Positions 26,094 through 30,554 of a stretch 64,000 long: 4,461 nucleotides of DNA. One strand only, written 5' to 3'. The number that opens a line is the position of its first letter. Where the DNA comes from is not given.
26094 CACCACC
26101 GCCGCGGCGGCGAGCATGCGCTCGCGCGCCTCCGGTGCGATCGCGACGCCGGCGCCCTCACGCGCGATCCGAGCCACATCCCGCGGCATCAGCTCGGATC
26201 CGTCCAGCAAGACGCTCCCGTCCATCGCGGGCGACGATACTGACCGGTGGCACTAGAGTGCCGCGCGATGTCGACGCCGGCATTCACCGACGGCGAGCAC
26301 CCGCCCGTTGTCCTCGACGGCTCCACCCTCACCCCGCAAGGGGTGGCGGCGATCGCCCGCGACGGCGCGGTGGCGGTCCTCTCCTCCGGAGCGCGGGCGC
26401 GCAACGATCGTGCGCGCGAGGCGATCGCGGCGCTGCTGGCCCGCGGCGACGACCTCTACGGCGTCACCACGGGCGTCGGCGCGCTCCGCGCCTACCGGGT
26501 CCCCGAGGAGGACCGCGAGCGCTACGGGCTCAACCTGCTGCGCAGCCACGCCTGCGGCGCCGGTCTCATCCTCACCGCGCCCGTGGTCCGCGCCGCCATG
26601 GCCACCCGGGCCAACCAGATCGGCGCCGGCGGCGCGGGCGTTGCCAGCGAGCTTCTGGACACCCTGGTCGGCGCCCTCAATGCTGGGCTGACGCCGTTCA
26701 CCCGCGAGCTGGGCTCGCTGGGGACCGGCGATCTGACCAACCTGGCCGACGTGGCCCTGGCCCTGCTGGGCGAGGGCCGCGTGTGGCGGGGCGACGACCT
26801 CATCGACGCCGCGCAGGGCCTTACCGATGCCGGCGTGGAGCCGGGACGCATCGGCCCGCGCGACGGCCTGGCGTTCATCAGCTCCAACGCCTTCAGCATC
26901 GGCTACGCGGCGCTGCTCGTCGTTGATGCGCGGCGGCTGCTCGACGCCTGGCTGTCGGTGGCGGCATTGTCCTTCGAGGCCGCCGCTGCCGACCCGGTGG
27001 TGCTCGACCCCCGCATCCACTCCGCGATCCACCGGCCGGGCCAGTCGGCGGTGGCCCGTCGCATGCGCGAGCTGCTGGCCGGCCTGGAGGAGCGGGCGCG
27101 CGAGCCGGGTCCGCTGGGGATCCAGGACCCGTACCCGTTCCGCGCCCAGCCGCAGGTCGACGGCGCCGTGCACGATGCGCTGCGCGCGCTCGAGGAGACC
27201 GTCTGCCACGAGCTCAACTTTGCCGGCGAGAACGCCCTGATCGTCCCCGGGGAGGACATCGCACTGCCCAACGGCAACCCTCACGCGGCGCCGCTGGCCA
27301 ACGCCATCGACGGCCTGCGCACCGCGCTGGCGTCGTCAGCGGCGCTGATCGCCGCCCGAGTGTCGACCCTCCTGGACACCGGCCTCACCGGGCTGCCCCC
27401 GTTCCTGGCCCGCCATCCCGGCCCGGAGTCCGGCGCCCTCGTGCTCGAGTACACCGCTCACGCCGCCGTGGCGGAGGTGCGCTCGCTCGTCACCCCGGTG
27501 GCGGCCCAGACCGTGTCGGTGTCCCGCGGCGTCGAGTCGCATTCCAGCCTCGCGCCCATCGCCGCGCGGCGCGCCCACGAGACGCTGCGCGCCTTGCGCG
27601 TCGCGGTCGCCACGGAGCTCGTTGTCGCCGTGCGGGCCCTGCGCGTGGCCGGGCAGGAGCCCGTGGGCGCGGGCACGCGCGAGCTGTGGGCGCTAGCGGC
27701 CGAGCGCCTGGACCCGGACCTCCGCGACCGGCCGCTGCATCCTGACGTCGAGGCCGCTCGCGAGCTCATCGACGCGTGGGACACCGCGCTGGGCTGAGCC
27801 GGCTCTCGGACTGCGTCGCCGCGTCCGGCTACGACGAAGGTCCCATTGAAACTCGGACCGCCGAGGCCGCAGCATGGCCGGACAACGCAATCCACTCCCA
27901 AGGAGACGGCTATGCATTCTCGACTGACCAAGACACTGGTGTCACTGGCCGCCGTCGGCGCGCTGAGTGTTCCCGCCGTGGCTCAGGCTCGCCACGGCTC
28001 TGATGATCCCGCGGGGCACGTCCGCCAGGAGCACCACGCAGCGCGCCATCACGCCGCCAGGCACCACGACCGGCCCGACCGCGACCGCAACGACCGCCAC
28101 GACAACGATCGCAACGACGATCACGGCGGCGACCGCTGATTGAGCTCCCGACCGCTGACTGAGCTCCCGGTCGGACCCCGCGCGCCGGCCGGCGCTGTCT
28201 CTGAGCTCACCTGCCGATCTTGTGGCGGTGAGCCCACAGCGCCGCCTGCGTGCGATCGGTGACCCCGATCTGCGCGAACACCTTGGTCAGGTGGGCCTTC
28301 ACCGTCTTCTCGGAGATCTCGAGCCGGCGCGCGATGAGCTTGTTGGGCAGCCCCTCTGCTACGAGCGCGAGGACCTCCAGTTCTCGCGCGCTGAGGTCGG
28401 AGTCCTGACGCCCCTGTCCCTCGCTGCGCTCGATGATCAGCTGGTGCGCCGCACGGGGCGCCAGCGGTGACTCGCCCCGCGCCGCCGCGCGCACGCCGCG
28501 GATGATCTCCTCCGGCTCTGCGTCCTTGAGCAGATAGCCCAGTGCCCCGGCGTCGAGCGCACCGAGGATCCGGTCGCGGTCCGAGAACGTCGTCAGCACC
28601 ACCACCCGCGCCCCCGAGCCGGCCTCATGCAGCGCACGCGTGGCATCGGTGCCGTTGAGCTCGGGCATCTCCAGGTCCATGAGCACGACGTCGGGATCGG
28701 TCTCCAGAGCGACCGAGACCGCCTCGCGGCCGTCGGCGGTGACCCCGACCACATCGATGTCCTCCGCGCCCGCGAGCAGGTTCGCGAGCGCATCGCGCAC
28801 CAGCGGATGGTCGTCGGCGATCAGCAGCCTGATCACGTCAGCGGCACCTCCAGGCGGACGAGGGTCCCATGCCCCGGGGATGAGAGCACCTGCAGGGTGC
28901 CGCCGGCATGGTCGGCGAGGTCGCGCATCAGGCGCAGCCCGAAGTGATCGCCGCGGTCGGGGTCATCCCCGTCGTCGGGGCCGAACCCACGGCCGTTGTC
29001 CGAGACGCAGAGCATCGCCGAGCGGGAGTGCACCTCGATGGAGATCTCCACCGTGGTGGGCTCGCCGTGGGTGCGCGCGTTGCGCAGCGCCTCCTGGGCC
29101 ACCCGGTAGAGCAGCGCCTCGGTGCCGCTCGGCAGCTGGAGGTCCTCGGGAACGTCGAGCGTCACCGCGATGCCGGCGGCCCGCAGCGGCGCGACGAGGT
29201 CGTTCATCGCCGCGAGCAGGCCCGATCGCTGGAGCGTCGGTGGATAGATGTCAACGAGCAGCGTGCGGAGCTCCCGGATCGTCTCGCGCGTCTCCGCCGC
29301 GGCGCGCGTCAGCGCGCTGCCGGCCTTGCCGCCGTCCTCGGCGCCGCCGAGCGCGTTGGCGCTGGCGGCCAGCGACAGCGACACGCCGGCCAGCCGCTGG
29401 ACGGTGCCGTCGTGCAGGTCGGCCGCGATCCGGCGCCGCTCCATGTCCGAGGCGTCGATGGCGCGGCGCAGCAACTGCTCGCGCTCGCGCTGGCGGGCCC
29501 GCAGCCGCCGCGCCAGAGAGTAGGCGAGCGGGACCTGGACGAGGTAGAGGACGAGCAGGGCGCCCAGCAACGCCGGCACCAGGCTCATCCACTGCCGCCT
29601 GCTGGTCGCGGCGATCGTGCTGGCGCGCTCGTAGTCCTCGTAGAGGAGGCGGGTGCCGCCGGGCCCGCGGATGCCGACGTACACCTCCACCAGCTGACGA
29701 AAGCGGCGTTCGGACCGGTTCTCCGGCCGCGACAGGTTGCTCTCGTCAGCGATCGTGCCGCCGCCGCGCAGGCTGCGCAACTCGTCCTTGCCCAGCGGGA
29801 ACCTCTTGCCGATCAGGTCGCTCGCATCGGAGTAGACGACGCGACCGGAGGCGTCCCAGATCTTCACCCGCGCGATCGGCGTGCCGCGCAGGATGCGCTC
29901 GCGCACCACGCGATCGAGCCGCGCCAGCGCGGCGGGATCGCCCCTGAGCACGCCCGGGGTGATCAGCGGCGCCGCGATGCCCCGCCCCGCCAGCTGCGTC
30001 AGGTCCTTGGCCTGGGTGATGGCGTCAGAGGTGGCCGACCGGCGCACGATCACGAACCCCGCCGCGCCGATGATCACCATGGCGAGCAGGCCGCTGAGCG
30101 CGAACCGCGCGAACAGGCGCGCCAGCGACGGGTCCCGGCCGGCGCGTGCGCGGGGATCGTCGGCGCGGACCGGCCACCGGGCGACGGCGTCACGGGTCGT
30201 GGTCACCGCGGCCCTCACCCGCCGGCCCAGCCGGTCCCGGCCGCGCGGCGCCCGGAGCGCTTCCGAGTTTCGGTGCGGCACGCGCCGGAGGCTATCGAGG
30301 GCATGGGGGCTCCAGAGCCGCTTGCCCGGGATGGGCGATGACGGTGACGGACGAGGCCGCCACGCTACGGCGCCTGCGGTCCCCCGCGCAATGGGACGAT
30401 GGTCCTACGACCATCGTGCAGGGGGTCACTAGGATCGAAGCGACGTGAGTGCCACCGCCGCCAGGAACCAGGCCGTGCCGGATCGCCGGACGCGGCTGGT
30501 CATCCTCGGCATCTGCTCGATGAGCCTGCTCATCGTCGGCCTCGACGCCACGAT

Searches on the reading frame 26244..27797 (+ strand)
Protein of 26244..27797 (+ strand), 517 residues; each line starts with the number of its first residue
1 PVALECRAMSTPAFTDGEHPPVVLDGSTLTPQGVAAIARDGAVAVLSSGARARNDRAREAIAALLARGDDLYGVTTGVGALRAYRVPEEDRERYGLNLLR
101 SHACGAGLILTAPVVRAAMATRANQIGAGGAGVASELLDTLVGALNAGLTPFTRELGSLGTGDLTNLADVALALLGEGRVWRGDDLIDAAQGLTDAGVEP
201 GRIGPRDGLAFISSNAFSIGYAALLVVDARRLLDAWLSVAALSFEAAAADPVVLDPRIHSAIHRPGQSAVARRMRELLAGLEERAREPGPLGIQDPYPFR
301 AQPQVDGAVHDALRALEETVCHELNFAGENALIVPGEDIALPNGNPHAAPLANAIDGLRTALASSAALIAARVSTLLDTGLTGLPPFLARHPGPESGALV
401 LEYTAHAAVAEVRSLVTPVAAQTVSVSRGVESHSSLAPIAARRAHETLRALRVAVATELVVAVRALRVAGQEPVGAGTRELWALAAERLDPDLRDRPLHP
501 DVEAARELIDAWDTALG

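Call 21: search_protein_families(library=pfam, proteins=[window:26244-27797:+], max_evalue=0.001)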
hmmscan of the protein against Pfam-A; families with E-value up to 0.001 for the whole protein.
window:26244-27797:+ (517 aa): 1 family
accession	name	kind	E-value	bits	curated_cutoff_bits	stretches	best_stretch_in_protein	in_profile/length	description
PF00221.24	Lyase_aromatic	-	8.3e-122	407.6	27.3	1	29-484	1-463/466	Aromatic amino acid lyase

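Call 24: search_protein_families(library=ncbifam, proteins=[window:26247-27797:+], max_evalue=0.00001)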
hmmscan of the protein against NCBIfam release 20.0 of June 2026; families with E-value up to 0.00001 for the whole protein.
window:26247-27797:+ (516 aa): 8 families
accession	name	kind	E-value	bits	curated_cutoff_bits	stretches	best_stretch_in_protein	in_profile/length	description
NF006871.0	PRK09367.1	subfamily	1.2e-111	373.8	524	1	21-510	4-494/505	histidine ammonia-lyase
TIGR01225.1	hutH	equivalog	7.2e-110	367.8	539.15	1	21-509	1-490/506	histidine ammonia-lyase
TIGR04475.1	Phe_D_beta_mut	equivalog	1.9e-68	231.4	800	1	29-502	11-503/510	phenylalanine aminomutase (D-beta-phenylalanine forming)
TIGR03832.1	Tyr_2_3_mutase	equivalog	9.6e-58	195.9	501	2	23-279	1-259/507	tyrosine 2,3-aminomutase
TIGR01226.1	phe_am_lyase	equivalog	2.9e-49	168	519.15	1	19-465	31-498/680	phenylalanine ammonia-lyase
NF053541.1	FlxA_rubin_TAL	equivalog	7.1e-48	163.3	700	1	70-506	42-494/498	flexirubin biosynthesis tyrosine ammonia-lyase FlxA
NF041222.1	BagA_FevW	exception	2.7e-46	158.2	1000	2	23-279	3-261/529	bagremycin/ferroverdin biosynthesis tyrosine ammonia-lyase BagA/FevW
TIGR04473.1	taxol_Phe_23mut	exception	2.3e-29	102.2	1250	1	22-465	28-494/687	phenylalanine aminomutase (L-beta-phenylalanine forming)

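Call 27: search_solved_structures(query=window:26247-27797:+, max_evalue=1e-10, show_alignments=1)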
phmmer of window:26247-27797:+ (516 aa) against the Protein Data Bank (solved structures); distinct sequences matched with E-value up to 1e-10: 39.
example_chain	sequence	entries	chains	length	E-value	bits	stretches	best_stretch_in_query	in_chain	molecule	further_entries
7tqr_A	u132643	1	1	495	4.9e-71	243.6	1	22-510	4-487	Probable histidine ammonia-lyase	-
1eb4_A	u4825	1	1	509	1e-58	203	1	27-508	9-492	HISTIDINE AMMONIA-LYASE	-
1gk2_A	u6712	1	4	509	1.2e-58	202.7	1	27-508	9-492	HISTIDINE AMMONIA-LYASE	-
1gkm_B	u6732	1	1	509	1.5e-58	202.4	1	27-508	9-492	Histidine ammonia-lyase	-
1gkj_A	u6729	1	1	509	5e-58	200.7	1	27-508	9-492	HISTIDINE AMMONIA-LYASE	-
1b8f_A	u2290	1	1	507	1e-57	199.6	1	27-508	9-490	Histidine ammonia-lyase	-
1gk3_A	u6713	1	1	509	2.2e-57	198.5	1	27-508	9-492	HISTIDINE AMMONIA-LYASE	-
6v6h_A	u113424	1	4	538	3.2e-57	198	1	17-508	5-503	Histidine ammonia-lyase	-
3kdy_A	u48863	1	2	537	1.2e-49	173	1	16-506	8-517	Histidine ammonia-lyase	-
2ohy_A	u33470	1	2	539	3.6e-49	171.5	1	16-506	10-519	Tyrosine aminomutase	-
2rjr_A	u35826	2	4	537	4.3e-49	171.2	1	16-506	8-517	Tyrosine aminomutase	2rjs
3kdz_A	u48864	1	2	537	1.5e-48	169.4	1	16-506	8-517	Histidine ammonia-lyase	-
2qve_A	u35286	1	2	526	2.3e-48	168.8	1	20-506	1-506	Tyrosine Aminomutase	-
6s7j_A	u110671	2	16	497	2.5e-48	168.7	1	21-509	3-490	Uncharacterized protein | ergothionase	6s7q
3unv_A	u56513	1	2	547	6.7e-47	164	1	24-492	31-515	AdmH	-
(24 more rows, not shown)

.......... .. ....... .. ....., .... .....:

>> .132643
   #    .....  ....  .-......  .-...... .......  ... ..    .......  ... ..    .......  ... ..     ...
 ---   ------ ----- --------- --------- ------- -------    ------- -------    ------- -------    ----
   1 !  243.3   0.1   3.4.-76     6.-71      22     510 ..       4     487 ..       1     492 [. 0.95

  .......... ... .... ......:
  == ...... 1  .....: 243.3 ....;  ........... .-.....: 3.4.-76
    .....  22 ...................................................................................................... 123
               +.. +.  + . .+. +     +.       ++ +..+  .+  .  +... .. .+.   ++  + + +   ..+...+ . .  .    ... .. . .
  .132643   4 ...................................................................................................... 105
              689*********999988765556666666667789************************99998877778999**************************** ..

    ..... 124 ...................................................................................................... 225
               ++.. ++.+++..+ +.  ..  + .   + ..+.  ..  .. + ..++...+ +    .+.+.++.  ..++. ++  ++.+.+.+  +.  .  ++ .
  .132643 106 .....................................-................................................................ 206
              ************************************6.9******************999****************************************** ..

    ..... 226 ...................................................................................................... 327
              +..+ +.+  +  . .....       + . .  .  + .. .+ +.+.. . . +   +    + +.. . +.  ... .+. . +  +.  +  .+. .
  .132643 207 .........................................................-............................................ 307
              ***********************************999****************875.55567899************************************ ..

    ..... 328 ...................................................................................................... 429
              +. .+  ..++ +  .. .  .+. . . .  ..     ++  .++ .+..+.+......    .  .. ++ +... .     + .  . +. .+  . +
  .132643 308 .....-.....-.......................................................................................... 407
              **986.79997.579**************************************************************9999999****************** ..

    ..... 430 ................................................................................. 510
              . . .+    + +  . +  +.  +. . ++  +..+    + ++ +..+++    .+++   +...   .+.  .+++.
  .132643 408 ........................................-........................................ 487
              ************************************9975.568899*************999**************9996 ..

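Call 35: search_solved_structures(query=window:26247-27797:+, max_evalue=1e-57, show_alignments=4)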
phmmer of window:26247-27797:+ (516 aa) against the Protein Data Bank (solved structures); distinct sequences matched with E-value up to 1e-57: 5.
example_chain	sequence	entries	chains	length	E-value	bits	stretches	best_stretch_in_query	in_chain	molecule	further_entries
7tqr_A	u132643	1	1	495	4.9e-71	243.6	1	22-510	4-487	Probable histidine ammonia-lyase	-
1eb4_A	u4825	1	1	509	1e-58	203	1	27-508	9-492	HISTIDINE AMMONIA-LYASE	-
1gk2_A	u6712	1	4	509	1.2e-58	202.7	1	27-508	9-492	HISTIDINE AMMONIA-LYASE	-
1gkm_B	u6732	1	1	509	1.5e-58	202.4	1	27-508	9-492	Histidine ammonia-lyase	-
1gkj_A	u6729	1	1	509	5e-58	200.7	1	27-508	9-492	HISTIDINE AMMONIA-LYASE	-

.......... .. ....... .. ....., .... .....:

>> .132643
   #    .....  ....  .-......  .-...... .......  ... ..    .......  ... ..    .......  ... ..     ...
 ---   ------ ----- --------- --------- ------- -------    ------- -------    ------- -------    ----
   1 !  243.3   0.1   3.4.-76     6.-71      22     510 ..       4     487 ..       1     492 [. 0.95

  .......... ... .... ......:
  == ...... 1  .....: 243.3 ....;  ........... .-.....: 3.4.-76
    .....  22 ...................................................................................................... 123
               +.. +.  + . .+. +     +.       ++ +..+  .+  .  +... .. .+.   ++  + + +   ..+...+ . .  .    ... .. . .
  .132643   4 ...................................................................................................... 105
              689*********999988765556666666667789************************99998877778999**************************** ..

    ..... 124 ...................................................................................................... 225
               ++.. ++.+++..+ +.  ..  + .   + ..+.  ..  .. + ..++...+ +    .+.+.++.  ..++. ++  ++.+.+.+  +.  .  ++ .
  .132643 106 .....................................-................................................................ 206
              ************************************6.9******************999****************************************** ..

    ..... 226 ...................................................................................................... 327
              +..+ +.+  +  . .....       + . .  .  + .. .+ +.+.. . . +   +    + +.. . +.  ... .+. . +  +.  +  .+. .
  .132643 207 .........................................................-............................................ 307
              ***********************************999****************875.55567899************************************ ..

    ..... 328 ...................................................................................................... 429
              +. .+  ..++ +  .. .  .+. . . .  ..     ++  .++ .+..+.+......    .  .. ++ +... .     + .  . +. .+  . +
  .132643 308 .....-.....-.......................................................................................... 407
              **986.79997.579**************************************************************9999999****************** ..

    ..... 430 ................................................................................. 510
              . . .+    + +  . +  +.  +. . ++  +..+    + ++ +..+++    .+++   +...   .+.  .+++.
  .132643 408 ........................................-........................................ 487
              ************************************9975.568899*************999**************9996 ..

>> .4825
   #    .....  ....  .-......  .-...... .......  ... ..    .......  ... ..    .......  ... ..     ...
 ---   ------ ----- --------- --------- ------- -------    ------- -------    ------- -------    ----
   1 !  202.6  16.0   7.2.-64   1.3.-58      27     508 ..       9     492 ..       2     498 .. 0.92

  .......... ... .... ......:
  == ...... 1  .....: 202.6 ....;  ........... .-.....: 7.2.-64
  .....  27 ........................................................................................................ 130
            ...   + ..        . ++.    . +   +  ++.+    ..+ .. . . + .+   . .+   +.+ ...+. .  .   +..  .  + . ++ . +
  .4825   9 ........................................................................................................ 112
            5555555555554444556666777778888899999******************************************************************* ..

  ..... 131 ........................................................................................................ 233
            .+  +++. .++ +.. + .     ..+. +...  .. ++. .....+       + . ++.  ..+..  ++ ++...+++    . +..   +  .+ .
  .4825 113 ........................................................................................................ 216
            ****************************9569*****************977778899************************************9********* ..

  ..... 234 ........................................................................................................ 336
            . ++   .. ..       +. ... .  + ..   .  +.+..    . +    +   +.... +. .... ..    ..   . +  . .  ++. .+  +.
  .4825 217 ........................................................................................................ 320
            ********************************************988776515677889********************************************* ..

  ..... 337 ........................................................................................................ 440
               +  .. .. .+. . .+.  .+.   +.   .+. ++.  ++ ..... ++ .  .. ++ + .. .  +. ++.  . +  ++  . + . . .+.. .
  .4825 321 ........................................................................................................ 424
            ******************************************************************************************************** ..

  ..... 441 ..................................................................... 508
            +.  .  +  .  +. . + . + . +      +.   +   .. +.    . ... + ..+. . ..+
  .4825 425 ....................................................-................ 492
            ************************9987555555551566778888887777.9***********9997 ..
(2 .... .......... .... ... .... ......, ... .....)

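Call 63: find_homologous_proteins(query=window:26247-27797:+, max_evalue=1e-20)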
Query window:26247-27797:+ (516 aa): 1783 proteins with E <= 1e-20 among 8000 candidates; the best 120 are listed.
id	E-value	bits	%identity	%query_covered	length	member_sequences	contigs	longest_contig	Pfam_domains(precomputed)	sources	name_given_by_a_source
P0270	6.4e-293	990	93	98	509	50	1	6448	PF00221.25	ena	-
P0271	1.5e-291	986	92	98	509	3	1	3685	PF00221.25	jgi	jgi:histidine ammonia-lyase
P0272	1.8e-291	985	92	98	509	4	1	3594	PF00221.25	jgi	jgi:histidine ammonia-lyase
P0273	9.7e-290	980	92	98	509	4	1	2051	PF00221.25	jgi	jgi:histidine ammonia-lyase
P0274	4.4e-285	964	91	98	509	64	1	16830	PF00221.25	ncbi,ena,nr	ncbi:MAG TPA: aromatic amino acid ammonia-lyase [Solirubrobacteraceae bacterium]|nr:aromatic amino a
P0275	7.6e-280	947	89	98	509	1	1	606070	PF00221.25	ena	-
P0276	9.2e-280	947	89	98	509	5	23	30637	PF00221.25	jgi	jgi:histidine ammonia-lyase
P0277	1.4e-279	946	87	99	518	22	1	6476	PF00221.25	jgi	jgi:histidine ammonia-lyase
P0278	2.8e-279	945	88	98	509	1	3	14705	PF00221.25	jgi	jgi:histidine ammonia-lyase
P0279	1.1e-277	940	88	99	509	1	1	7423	PF00221.25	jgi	jgi:histidine ammonia-lyase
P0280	1.6e-277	940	89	98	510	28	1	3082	PF00221.25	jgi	jgi:histidine ammonia-lyase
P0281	1.3e-276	936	89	98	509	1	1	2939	PF00221.25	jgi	jgi:histidine ammonia-lyase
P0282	6.7e-276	934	87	98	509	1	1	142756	PF00221.25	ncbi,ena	-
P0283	1.8e-273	926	87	99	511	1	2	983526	PF00221.25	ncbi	ncbi:MAG: aromatic amino acid ammonia-lyase [Solirubrobacteraceae bacterium]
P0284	4.6e-272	921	86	99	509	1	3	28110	PF00221.25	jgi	jgi:histidine ammonia-lyase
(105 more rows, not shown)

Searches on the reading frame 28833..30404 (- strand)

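Call 21: search_protein_families(library=pfam, proteins=[window:28833-30404:-], max_evalue=0.001)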
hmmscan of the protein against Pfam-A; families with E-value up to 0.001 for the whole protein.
window:28833-30404:- (523 aa): 3 families
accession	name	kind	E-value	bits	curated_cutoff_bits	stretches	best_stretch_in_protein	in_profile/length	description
PF02518.31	HATPase_c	-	6.8e-15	55.9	26.4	1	429-522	3-109/111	Histidine kinase-, DNA gyrase B-, and HSP90-like ATPase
PF07730.19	HisKA_3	-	2.7e-11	44.3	24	1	322-390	1-67/68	Histidine kinase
PF13581.12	HATPase_c_2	-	3.8e-07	30.6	27.4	1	435-518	35-125/127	Histidine kinase-like ATPase domain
